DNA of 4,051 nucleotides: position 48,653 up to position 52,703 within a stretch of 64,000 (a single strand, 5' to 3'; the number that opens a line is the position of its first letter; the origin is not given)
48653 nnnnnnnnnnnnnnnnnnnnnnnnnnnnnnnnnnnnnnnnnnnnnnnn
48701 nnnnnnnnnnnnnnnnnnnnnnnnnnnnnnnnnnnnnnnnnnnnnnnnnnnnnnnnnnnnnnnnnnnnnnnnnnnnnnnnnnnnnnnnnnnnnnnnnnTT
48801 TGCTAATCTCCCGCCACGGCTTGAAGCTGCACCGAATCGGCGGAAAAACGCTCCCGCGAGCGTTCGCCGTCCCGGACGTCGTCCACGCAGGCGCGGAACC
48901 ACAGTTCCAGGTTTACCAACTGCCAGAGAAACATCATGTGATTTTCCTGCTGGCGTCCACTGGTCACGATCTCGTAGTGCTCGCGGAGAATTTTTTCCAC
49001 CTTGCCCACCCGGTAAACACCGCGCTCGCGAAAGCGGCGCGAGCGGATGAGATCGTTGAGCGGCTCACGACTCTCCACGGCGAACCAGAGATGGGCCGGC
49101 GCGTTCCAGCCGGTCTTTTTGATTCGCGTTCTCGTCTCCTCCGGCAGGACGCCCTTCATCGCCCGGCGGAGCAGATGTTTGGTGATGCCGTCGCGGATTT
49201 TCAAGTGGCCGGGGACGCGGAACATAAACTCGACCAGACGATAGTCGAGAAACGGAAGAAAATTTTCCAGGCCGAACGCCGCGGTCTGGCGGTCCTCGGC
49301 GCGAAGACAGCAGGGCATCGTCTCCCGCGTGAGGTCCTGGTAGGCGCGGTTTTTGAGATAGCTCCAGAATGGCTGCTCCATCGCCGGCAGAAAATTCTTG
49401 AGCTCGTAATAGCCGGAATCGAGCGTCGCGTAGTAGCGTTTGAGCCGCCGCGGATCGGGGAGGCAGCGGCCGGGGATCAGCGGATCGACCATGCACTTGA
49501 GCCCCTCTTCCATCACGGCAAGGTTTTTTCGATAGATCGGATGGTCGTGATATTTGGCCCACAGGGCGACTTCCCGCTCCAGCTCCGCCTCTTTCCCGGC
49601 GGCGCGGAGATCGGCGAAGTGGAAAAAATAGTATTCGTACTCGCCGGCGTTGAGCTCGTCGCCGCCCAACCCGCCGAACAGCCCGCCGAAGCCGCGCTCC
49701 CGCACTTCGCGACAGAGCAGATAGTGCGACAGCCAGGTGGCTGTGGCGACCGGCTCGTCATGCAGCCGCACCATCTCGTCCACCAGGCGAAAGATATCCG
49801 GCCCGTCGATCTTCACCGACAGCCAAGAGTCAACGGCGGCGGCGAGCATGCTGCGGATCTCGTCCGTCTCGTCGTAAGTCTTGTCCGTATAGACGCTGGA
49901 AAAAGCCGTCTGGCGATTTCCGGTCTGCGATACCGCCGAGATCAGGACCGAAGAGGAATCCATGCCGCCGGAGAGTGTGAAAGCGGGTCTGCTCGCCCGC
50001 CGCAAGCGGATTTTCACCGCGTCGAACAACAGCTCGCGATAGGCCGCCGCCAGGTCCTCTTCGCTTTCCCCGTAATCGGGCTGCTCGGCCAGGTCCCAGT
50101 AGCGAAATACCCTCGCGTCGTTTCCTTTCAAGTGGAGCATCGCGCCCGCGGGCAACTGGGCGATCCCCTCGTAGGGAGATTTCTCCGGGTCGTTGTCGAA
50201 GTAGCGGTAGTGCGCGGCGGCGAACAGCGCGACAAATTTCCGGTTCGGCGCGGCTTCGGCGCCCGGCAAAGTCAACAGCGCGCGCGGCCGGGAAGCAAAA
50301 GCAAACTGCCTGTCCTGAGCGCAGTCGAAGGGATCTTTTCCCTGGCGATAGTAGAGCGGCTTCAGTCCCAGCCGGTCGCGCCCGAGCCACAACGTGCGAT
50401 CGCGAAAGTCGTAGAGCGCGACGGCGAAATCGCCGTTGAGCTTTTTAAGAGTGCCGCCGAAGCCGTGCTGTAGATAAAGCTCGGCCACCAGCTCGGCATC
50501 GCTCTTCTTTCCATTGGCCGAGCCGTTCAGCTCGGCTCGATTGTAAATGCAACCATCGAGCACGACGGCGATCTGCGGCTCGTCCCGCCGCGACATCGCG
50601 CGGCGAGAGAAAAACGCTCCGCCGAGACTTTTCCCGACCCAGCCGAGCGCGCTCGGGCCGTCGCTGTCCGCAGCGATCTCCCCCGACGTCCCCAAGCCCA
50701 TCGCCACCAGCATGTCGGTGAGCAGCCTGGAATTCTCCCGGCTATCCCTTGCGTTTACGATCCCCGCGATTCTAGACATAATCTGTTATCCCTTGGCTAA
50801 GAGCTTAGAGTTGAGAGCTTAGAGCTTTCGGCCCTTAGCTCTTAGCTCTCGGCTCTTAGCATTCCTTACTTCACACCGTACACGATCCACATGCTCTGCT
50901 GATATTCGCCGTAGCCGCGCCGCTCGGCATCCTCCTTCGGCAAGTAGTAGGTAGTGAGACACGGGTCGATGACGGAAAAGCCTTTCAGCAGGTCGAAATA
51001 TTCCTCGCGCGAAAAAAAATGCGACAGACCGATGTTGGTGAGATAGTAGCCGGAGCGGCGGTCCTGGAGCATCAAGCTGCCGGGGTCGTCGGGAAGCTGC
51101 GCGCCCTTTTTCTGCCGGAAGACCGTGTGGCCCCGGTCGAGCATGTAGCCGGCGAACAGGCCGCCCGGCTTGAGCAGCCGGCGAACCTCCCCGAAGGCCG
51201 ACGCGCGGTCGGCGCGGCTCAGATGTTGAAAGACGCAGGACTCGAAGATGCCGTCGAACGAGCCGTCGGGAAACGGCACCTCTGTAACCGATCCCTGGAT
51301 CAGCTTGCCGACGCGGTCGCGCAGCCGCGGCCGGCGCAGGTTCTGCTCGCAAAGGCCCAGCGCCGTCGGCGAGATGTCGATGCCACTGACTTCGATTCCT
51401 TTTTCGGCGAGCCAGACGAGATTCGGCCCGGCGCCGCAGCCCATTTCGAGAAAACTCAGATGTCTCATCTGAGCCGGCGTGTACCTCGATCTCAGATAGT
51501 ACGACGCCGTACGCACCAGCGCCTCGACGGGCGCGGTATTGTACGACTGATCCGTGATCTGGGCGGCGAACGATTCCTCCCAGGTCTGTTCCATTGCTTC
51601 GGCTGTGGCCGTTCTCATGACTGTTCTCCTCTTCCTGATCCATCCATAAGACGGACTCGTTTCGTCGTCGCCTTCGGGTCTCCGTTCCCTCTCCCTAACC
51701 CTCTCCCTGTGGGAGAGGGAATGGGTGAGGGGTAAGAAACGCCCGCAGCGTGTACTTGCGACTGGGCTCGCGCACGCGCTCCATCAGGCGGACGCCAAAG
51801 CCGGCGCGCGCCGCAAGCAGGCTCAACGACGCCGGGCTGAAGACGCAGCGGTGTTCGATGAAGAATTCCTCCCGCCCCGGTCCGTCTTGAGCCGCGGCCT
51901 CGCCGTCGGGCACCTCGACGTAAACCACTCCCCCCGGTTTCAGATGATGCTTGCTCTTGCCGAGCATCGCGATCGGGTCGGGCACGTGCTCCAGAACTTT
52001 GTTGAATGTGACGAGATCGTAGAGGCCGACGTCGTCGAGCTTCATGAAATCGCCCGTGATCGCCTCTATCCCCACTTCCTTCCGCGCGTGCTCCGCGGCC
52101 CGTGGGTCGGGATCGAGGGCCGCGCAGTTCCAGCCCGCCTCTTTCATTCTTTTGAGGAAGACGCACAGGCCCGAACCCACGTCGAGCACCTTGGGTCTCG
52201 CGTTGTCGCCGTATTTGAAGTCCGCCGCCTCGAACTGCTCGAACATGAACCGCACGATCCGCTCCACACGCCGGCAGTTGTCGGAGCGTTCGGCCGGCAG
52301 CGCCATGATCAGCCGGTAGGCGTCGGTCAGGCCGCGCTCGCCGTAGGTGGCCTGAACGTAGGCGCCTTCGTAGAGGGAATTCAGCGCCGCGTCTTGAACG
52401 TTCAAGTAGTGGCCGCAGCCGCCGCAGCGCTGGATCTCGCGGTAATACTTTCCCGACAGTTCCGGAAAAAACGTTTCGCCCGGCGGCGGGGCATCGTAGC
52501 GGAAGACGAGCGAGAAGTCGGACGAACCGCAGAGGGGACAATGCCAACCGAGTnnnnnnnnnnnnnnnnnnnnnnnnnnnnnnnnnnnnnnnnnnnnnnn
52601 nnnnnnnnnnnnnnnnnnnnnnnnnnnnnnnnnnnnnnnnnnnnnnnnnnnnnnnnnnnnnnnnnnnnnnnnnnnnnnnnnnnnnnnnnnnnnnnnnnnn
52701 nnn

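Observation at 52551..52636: In-frame heptamer array encodes the linker of a Zn-ribbon methyltransferase; a single-unit slip would frameshift the catalytic domain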

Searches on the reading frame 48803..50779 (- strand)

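Call 7: search_protein_families(library=pfam, proteins=[window:48803-50779:-], max_evalue=0.01)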
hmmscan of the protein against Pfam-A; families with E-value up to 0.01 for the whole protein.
window:48803-50779:- (658 aa): 3 families
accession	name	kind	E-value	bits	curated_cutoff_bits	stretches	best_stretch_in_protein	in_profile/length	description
PF00733.27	Asn_synthase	-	5.9e-59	200.9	21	1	247-629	2-354/354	Asparagine synthase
PF13537.11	GATase_7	-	4.7e-20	72.3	25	1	61-169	15-122/123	Glutamine amidotransferase domain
PF13522.11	GATase_6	-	2.5e-14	53.9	27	1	69-147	38-121/130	Glutamine amidotransferase domain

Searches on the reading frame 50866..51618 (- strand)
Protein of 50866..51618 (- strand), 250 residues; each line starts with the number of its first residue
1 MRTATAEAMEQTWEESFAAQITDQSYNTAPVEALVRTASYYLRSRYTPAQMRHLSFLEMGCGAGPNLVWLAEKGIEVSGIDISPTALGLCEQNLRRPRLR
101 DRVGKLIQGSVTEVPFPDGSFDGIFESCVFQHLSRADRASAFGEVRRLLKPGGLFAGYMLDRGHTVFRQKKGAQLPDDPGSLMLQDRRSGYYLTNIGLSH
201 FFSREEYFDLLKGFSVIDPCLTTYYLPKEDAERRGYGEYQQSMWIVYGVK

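Call 7: search_protein_families(library=pfam, proteins=[window:50866-51618:-], max_evalue=0.01)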
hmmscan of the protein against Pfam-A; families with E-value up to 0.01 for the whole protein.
window:50866-51618:- (250 aa): 11 families
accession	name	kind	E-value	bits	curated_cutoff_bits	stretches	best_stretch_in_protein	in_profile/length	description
PF08241.18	Methyltransf_11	-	1.9e-23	83.3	21.2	1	57-156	1-94/95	Methyltransferase domain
PF13649.12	Methyltransf_25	-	3.9e-21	76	27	1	57-153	2-97/97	Methyltransferase domain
PF08242.18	Methyltransf_12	-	3.7e-16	60.1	30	1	57-155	1-98/98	Methyltransferase domain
PF13847.12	Methyltransf_31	-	8.6e-15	55.1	27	1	53-156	4-108/145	Methyltransferase domain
PF13489.12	Methyltransf_23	-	4.2e-10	40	27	1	45-210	15-153/164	Methyltransferase domain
PF05724.17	TPMT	-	2.3e-09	37.7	26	1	49-154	34-150/218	Thiopurine S-methyltransferase (TPMT)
PF01209.24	Ubie_methyltran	-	2.2e-07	30.9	20.1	1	51-155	46-149/233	ubiE/COQ5 methyltransferase family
PF02353.26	CMAS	-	0.0007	19.4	27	1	56-169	66-176/273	Mycolic acid cyclopropane synthetase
PF09445.16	Methyltransf_15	-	0.00081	19.4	22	1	57-129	5-75/165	RNA cap guanine-N2 methyltransferase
PF05175.20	MTS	-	0.001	19.2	23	1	55-125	34-103/170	Methyltransferase small domain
PF03291.22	mRNA_G-N7_MeTrfase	-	0.0012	18.5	26.6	1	49-95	58-105/315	mRNA (guanine-N(7))-methyltransferase domain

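Call 18: list_cluster_members(proteins=[P0001, window:50866-51618:-, window:48803-50779:-, window:54203-56032:-, P0008, P0010, P0013])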
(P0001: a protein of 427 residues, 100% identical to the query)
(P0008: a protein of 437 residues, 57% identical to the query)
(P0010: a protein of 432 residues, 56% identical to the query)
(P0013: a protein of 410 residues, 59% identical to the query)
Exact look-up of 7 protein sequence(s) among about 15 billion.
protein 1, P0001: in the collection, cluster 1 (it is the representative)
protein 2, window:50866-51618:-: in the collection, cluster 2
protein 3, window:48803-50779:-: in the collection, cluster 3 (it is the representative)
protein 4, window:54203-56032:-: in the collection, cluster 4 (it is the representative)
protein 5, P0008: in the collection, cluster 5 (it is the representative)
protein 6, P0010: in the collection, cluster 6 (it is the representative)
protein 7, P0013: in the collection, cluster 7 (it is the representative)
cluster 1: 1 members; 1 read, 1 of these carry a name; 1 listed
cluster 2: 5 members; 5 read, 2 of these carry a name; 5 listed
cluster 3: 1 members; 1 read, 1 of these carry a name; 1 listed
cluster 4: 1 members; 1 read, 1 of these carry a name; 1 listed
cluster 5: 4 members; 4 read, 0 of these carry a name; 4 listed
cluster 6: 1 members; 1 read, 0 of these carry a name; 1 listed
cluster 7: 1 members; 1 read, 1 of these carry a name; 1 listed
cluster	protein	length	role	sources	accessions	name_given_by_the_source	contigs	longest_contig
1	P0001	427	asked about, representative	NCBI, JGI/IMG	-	SAM-dependent methyltransferase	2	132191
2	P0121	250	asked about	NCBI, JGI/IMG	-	SAM-dependent methyltransferase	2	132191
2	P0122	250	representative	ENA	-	-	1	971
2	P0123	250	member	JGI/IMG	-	SAM-dependent methyltransferase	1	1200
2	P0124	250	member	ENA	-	-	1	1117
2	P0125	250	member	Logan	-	-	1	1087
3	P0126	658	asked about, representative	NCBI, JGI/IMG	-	asparagine synthase (glutamine-hydrolysing)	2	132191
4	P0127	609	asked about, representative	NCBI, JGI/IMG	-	asparagine synthase (glutamine-hydrolysing)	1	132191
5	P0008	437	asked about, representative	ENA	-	-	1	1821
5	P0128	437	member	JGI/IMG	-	-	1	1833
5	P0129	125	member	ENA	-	-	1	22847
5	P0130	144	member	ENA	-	-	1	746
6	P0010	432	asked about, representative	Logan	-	-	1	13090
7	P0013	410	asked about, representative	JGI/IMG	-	SAM-dependent methyltransferase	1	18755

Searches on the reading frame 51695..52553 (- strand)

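Call 7: search_protein_families(library=pfam, proteins=[window:51695-52553:-], max_evalue=0.01)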
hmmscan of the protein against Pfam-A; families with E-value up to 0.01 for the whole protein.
window:51695-52553:- (286 aa): 0 families
